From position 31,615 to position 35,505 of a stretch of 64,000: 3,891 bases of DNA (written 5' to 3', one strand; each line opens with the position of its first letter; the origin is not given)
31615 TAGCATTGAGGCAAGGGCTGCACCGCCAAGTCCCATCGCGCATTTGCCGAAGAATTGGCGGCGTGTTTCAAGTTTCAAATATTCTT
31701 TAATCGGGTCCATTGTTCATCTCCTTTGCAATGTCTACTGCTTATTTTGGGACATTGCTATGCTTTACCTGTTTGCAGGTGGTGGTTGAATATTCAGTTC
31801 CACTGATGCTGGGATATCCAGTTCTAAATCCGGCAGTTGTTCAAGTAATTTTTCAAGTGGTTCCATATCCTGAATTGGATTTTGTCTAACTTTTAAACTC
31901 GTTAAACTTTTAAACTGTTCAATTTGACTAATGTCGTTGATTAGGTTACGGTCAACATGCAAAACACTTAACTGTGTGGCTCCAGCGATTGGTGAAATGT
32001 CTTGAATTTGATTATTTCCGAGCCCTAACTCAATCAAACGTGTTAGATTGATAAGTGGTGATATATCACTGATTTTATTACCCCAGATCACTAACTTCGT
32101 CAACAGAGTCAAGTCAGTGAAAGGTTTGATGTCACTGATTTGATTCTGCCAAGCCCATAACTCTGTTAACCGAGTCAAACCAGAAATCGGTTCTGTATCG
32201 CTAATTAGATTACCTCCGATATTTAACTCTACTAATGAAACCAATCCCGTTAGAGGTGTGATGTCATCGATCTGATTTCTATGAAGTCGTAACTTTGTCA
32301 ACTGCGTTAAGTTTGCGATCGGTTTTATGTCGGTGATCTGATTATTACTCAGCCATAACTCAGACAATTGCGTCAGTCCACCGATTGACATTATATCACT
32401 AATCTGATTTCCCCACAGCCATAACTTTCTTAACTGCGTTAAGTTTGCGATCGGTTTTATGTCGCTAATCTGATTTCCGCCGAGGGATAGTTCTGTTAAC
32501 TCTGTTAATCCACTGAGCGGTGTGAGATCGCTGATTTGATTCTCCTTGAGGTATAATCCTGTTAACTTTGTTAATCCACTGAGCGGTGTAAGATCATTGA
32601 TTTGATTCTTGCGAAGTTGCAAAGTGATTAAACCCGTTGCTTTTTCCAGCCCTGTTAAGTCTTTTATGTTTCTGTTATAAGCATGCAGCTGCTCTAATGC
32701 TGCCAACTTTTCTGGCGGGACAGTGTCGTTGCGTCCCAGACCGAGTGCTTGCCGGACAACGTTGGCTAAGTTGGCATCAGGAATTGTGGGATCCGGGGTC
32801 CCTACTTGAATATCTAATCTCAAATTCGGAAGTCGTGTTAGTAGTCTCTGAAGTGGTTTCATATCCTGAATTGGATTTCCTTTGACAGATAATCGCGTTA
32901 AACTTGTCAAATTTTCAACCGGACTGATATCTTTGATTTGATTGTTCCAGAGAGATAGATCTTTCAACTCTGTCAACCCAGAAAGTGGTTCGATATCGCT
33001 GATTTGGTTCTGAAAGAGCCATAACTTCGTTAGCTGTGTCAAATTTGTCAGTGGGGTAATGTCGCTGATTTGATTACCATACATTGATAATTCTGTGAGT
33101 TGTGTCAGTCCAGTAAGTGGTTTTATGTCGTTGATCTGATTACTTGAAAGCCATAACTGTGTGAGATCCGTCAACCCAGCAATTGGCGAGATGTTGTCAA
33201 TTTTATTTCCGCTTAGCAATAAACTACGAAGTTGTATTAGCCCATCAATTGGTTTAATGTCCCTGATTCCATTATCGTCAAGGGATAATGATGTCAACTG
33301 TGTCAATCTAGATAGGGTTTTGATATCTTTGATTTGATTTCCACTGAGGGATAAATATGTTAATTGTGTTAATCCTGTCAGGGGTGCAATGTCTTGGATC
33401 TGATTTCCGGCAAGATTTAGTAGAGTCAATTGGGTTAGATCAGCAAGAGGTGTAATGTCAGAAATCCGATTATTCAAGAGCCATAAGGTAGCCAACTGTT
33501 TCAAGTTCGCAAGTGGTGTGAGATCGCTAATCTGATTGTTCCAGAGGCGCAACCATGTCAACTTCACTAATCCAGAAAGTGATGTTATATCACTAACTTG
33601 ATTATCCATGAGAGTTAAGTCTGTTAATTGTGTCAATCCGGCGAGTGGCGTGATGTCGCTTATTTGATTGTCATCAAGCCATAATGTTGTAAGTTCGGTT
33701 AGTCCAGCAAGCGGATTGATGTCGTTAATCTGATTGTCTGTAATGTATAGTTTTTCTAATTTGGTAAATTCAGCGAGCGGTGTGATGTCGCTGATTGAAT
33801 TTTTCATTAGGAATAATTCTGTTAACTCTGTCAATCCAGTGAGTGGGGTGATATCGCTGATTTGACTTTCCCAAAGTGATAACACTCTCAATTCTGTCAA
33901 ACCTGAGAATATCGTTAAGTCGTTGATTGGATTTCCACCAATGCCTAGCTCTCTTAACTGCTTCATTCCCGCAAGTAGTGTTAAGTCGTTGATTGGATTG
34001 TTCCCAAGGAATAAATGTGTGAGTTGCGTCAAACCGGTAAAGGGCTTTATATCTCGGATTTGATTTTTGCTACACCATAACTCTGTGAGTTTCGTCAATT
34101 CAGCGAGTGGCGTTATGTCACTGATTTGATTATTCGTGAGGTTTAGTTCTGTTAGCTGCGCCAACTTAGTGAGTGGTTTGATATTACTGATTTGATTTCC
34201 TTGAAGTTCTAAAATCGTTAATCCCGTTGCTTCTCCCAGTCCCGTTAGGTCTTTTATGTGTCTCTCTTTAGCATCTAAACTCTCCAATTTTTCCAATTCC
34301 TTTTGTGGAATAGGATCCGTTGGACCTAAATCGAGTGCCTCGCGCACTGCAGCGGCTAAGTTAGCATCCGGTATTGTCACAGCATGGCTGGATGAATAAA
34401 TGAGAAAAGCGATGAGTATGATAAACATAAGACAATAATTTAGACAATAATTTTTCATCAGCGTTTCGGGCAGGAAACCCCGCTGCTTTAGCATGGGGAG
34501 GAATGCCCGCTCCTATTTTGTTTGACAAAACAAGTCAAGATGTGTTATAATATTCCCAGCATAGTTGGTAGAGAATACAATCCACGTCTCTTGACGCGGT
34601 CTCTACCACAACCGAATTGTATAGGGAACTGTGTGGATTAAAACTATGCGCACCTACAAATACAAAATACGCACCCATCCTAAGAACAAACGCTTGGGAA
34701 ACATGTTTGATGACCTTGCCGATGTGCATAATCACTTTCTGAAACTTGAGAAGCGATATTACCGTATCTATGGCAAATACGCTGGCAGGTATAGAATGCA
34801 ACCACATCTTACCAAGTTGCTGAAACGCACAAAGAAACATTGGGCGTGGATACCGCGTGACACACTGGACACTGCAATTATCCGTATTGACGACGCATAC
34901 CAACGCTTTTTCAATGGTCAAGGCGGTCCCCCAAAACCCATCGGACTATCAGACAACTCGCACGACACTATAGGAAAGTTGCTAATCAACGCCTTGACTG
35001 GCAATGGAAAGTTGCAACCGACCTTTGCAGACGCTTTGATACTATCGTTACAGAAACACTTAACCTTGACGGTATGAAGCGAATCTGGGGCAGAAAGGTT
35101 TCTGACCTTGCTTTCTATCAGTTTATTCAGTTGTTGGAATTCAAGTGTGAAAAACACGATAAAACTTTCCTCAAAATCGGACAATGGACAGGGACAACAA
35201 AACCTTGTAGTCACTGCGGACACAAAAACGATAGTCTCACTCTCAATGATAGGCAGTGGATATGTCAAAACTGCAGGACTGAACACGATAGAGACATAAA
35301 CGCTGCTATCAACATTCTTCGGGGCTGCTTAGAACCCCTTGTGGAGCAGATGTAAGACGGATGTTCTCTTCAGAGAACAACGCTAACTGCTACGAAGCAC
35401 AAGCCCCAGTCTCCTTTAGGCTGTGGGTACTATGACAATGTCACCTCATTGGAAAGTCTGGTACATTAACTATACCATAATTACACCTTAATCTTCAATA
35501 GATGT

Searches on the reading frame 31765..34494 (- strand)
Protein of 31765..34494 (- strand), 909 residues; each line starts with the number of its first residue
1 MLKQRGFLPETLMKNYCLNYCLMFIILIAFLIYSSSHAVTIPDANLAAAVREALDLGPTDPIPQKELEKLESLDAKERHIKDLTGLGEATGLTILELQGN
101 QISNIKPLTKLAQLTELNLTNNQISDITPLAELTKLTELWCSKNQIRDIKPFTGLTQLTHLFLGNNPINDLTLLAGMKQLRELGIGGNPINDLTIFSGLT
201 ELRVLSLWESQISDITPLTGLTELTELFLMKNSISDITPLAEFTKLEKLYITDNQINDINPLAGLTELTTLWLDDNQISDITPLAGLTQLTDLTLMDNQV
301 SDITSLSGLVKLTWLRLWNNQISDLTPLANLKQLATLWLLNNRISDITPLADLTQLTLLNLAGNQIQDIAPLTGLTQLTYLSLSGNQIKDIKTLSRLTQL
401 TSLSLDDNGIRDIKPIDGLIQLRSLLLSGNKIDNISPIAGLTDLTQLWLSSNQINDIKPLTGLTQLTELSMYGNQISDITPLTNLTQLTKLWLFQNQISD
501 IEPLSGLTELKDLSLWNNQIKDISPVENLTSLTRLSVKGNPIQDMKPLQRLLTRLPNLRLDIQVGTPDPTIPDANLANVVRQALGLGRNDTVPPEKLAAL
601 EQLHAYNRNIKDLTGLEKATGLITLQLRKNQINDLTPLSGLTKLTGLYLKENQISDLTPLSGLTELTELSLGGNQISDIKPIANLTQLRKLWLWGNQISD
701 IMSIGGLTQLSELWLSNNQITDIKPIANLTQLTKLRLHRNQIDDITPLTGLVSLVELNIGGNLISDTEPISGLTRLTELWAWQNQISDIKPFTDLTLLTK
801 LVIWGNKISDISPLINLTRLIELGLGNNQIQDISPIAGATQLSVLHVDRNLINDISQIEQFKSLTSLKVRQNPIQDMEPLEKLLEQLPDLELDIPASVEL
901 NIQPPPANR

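Call 73: search_protein_families(library=pfam, proteins=[window:31765-34494:-], max_evalue=0.001)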
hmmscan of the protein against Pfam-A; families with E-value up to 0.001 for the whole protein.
window:31765-34494:- (909 aa): 9 families
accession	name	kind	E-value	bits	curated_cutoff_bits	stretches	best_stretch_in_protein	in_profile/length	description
PF12799.13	LRR_4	-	4.4e-150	484.7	27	16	708-749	1-43/44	Leucine Rich repeats (2 copies)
PF13855.12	LRR_8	-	1.3e-64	214.2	27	13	421-476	2-61/61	Leucine rich repeat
PF23211.1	LRR_LRWD1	-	8.8e-32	110.8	28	1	170-233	34-97/190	Leucine-rich repeat and WD repeat-containing protein 1, LRR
PF14580.12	LRR_9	-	1.6e-28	99.9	30.5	2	382-477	25-126/175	Leucine-rich repeat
PF00560.39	LRR_1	-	5.1e-24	79.6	20.6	0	113-129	1-17/23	Leucine Rich Repeat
PF23598.1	LRR_14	-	6.2e-21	75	40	3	412-524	39-154/353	Leucine-rich repeat region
PF23952.1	LRR_EndoS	-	4.5e-18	66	27.9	0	571-691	1-111/116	Endo-beta-N-acetylglucosaminidase EndoS LRR domain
PF20919.3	DHU1_N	-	4.5e-05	23.3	26.7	0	251-322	129-203/370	DWD hypersensitive to UV-B 1, N-terminal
PF11825.13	Nuc_recep-AF1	-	0.00014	22.3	27.3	0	454-472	89-106/114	Nuclear/hormone receptor activator site AF-1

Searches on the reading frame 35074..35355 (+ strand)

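Call 73: search_protein_families(library=pfam, proteins=[window:35074-35355:+], max_evalue=0.001)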
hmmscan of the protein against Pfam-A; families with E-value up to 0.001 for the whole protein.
window:35074-35355:+ (93 aa): 2 families
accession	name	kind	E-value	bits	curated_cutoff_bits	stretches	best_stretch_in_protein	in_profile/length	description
PF07282.18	Cas12f1-like_TNB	-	4.5e-22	78.4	26.3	1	14-81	1-60/60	Cas12f1-like, TNB domain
PF12760.12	Zn_ribbon_IS1595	-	0.00015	22.1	25.4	1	26-69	3-45/46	Transposase zinc-ribbon domain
